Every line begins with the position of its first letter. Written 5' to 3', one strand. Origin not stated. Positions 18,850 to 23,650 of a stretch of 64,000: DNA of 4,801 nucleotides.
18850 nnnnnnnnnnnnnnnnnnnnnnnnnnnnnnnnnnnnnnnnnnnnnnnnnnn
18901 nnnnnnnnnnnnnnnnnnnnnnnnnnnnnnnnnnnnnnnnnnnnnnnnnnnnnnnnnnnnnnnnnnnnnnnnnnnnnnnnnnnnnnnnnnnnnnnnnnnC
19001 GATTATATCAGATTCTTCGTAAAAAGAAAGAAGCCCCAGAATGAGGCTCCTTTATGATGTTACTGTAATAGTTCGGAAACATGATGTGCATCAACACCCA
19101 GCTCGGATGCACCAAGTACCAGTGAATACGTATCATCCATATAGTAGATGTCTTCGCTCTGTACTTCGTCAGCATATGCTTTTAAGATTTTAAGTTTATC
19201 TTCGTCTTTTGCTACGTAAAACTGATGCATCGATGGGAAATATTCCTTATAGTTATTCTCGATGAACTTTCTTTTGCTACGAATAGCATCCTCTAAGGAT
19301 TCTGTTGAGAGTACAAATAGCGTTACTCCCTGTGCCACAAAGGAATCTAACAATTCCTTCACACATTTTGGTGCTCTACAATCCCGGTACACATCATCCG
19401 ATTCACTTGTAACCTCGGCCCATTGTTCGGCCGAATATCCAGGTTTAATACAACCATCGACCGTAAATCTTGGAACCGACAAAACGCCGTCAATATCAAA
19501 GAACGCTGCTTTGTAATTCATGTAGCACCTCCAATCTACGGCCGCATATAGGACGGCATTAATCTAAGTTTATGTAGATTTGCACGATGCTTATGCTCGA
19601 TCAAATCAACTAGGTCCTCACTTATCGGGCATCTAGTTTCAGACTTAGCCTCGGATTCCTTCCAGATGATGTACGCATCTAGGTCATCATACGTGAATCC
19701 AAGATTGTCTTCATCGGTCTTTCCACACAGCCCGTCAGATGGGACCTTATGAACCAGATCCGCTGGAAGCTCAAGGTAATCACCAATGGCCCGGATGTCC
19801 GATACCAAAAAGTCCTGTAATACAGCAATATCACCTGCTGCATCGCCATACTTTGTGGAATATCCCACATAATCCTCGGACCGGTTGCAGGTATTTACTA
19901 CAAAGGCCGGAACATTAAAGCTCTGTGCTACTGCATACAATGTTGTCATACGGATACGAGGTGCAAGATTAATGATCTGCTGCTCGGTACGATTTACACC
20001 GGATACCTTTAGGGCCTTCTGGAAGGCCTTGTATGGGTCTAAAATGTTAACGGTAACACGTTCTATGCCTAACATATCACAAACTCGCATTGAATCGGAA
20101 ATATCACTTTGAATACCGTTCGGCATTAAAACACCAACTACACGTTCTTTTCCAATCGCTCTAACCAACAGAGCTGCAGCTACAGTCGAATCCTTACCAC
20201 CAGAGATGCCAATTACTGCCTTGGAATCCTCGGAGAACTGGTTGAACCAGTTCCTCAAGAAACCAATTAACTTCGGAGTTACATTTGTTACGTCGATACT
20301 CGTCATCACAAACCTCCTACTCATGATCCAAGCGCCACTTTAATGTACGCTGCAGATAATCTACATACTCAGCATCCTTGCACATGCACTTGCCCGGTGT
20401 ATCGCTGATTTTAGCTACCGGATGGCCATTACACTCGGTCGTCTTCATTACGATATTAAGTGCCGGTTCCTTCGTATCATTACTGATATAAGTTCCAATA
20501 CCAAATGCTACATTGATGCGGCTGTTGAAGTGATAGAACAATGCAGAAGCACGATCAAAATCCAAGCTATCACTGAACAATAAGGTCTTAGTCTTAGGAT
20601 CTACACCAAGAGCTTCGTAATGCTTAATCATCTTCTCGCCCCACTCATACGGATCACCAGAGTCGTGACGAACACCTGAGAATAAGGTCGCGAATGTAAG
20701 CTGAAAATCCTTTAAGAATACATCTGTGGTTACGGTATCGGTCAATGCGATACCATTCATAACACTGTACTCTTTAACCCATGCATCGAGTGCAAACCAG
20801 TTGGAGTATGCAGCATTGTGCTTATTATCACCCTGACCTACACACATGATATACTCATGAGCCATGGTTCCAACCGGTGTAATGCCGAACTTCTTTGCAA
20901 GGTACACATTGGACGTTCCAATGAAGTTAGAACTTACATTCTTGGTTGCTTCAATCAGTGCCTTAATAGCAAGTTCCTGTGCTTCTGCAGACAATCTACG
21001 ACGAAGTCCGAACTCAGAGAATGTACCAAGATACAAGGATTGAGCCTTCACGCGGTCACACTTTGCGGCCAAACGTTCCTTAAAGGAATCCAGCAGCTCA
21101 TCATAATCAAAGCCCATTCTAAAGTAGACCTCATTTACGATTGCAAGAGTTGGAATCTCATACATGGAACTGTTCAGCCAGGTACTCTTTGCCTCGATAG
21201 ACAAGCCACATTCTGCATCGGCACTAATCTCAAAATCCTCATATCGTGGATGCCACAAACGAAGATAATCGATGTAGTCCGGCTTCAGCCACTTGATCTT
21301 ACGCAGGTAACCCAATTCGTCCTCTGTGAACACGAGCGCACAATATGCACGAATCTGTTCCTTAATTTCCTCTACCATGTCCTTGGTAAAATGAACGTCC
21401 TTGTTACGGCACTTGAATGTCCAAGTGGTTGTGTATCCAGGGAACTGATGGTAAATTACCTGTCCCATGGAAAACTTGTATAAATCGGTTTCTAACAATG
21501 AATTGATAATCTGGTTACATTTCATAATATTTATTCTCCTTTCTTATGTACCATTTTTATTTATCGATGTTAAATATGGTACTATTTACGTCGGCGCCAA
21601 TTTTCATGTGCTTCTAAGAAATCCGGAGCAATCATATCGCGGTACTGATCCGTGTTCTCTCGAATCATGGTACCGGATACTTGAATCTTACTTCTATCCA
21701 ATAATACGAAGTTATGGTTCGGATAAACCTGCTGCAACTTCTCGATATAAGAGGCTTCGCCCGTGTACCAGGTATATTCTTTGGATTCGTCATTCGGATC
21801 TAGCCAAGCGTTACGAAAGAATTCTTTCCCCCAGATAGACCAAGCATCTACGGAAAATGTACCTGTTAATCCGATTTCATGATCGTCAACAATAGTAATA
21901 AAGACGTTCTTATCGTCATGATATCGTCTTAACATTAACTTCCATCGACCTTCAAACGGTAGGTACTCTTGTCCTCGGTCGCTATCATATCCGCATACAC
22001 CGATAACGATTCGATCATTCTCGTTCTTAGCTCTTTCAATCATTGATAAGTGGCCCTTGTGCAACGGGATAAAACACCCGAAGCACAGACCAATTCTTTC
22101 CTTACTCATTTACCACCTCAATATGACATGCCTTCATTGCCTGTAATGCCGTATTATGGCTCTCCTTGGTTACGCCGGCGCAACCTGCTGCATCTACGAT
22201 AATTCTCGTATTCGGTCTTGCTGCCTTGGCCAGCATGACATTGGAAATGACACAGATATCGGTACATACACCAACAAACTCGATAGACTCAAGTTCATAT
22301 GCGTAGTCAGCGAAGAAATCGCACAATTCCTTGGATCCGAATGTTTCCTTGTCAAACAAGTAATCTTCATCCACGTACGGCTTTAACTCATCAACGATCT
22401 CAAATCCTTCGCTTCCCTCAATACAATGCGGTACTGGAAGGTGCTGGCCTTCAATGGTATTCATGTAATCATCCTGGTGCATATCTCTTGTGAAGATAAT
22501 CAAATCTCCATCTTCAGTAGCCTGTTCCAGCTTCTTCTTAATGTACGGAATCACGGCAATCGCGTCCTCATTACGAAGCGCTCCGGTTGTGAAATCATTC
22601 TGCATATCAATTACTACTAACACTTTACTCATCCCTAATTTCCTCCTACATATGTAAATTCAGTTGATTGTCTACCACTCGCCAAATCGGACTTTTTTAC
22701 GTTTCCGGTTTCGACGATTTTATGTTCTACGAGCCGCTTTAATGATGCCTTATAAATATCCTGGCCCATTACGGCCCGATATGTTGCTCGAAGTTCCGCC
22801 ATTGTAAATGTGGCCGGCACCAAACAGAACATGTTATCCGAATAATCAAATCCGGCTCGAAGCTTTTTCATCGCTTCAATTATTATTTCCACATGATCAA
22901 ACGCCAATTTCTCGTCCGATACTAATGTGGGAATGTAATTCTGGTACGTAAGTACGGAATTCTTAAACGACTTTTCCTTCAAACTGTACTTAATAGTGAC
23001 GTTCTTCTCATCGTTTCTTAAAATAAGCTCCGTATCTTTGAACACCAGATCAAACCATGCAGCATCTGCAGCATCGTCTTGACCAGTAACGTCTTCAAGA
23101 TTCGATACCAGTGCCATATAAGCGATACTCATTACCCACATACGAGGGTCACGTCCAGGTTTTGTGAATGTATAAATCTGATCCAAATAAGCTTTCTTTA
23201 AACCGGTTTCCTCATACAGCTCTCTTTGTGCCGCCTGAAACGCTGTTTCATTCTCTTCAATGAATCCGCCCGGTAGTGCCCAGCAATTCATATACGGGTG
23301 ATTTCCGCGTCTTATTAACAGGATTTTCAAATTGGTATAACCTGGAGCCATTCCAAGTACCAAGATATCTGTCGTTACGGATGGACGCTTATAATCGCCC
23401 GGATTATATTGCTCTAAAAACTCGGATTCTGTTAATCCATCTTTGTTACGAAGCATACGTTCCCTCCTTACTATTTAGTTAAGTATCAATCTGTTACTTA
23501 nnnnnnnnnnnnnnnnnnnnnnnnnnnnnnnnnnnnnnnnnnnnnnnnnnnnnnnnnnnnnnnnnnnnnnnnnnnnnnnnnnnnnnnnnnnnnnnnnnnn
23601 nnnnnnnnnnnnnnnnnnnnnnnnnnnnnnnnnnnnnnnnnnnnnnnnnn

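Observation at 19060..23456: Contiguous NAD+ salvage/Preiss-Handler module (HAD hydrolase, NadE, PncB, NMNAT, PncA, Nudix) in a phage-like genome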

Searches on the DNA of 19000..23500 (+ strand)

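Call 7: search_dna_similar(query=window:19000-23500:+, collection=phages, mode=distant, max_rows=20)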
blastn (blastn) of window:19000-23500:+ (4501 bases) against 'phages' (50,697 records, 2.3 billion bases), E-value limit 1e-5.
Records with a match: 1; places in all: 1; records where one place covers at least 80% of the query: 0.
Best place of each record, by identity: 60-80% 1.
By first word of the organism name: Bacteriophage 1.
By host as written in the record: - 1.
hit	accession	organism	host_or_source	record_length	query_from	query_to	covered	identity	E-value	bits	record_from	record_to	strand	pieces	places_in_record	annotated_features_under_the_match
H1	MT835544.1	Bacteriophage sp.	human fecal samples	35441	1102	1223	3%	72.4%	1e-6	63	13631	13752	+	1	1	record has no annotation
